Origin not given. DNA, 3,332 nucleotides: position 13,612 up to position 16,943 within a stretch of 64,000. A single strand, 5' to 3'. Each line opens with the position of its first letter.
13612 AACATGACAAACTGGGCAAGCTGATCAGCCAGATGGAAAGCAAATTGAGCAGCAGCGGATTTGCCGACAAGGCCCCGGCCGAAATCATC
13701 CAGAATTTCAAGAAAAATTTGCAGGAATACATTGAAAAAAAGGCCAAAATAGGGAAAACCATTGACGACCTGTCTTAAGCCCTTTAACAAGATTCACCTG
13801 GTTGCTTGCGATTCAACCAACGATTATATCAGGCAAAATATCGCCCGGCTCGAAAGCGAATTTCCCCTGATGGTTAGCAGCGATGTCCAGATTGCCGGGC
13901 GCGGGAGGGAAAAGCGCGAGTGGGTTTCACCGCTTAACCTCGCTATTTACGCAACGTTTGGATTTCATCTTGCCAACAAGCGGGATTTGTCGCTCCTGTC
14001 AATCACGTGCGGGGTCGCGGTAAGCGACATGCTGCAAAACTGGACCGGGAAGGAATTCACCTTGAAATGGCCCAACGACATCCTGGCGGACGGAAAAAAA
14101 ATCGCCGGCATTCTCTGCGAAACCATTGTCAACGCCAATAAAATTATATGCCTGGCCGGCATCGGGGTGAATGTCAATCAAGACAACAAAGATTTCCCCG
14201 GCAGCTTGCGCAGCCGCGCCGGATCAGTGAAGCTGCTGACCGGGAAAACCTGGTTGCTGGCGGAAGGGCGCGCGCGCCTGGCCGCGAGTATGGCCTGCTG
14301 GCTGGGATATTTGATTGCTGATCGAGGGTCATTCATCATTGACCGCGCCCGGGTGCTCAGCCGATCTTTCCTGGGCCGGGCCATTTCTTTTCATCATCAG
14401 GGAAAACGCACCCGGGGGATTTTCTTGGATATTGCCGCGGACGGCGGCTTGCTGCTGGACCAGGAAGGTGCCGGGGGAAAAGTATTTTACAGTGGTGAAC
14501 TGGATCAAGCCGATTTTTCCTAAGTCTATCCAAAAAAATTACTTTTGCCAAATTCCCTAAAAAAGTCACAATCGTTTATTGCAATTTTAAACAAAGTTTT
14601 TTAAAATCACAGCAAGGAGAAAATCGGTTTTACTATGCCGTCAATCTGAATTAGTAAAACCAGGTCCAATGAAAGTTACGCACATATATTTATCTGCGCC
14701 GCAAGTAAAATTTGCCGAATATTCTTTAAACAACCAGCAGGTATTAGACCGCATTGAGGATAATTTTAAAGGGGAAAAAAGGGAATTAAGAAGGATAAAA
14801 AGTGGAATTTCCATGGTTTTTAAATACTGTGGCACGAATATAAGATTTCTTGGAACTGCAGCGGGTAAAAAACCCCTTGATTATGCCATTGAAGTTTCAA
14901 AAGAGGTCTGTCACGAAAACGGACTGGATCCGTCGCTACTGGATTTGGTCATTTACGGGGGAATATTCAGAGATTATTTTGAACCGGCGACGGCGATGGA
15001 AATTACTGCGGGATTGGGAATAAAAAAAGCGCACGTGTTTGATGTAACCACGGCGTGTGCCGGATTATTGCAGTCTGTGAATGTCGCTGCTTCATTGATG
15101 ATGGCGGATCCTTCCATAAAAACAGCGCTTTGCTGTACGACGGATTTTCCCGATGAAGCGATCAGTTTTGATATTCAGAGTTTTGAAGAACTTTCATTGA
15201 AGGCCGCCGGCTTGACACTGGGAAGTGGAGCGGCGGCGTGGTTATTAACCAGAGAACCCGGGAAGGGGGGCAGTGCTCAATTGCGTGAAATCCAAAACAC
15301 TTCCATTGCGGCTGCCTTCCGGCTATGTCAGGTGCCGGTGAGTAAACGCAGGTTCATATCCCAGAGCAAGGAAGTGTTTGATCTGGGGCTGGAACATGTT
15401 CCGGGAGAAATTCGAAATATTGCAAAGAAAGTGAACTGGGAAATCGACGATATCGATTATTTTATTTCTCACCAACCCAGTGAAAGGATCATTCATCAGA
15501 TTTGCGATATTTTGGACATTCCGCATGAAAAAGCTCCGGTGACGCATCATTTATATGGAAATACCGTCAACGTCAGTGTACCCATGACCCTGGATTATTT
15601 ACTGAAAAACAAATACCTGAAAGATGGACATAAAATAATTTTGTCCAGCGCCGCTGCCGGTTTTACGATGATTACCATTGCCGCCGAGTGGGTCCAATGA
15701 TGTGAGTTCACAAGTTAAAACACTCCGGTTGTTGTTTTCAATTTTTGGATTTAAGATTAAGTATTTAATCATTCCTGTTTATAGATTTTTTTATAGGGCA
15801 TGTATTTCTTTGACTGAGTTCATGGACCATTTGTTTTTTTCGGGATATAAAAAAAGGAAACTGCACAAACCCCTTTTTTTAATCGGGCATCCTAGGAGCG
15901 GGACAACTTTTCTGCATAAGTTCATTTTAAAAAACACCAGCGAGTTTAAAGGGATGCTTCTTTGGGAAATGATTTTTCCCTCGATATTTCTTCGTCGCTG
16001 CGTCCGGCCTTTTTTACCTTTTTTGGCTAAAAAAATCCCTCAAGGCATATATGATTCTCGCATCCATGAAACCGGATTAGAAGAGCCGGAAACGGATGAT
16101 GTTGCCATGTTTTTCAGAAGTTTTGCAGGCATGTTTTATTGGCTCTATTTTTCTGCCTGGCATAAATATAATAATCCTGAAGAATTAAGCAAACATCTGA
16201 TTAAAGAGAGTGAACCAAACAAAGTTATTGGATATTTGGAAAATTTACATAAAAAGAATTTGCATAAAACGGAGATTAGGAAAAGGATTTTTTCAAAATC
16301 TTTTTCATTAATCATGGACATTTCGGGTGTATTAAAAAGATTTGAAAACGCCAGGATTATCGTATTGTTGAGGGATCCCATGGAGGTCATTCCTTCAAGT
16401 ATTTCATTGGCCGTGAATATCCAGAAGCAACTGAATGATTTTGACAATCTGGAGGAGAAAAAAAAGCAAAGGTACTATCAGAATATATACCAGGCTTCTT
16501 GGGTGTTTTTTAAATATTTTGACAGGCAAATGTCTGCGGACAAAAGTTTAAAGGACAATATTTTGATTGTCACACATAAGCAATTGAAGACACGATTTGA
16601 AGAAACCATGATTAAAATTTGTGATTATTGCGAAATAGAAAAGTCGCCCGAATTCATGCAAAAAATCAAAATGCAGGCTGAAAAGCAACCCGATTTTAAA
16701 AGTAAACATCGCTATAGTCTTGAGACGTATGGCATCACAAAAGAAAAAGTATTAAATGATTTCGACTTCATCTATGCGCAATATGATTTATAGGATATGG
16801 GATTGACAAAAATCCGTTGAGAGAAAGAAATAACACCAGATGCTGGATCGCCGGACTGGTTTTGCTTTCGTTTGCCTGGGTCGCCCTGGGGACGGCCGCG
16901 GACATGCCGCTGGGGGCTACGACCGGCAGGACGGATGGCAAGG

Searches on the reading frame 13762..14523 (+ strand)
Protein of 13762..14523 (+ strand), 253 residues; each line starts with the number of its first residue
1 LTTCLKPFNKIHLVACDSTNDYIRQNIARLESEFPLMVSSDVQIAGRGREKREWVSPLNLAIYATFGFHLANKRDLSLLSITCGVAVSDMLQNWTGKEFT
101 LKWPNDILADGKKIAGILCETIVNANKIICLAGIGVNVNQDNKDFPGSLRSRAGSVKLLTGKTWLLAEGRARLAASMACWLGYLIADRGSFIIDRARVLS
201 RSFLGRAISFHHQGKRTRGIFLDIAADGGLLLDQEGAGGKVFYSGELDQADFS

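Call 80: search_protein_families(library=pfam, proteins=[window:13762-14523:+], max_evalue=0.01)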
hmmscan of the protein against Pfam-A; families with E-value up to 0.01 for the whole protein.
window:13762-14523:+ (253 aa): 2 families
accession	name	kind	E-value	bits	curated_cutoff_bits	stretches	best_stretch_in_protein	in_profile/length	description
PF03099.24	BPL_LplA_LipB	-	1e-13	51.8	21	1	17-137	6-133/133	Biotin/lipoate A/B protein ligase family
PF02237.23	BPL_C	-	0.0021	18.4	21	1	204-246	2-44/48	Biotin protein ligase C terminal domain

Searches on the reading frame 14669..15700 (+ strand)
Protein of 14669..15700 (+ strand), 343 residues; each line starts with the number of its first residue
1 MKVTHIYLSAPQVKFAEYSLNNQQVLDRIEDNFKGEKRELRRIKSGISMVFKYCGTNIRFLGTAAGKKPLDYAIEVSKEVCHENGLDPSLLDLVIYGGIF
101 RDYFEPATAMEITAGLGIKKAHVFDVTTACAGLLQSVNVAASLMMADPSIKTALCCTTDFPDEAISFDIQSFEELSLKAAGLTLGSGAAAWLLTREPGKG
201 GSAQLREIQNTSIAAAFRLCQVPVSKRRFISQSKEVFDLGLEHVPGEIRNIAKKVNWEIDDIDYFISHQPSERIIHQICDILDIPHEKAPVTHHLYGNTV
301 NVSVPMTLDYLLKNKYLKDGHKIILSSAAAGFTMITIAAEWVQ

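Call 7: search_protein_families(library=pfam, proteins=[window:14669-15700:+], max_evalue=0.01)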
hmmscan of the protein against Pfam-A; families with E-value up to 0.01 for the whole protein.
window:14669-15700:+ (343 aa): 2 families
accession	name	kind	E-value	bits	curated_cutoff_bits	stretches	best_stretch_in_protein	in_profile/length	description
PF08541.16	ACP_syn_III_C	-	1.4e-22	80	26.6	1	254-341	3-90/90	3-Oxoacyl-[acyl-carrier-protein (ACP)] synthase III C terminal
PF08545.16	ACP_syn_III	-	2.8e-06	27.6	24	1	124-200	1-67/80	3-Oxoacyl-[acyl-carrier-protein (ACP)] synthase III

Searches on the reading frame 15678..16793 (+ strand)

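Call 7: search_protein_families(library=pfam, proteins=[window:15678-16793:+], max_evalue=0.01)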
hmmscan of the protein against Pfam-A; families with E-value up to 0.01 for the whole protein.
window:15678-16793:+ (371 aa): 2 families
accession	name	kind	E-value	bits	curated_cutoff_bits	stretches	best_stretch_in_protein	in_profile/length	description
PF13469.12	Sulfotransfer_3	-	1.4e-17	65.2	27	1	65-322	1-214/216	Sulfotransferase family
PF00685.33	Sulfotransfer_1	-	3.9e-11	43.3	22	1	65-332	3-193/255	Sulfotransferase domain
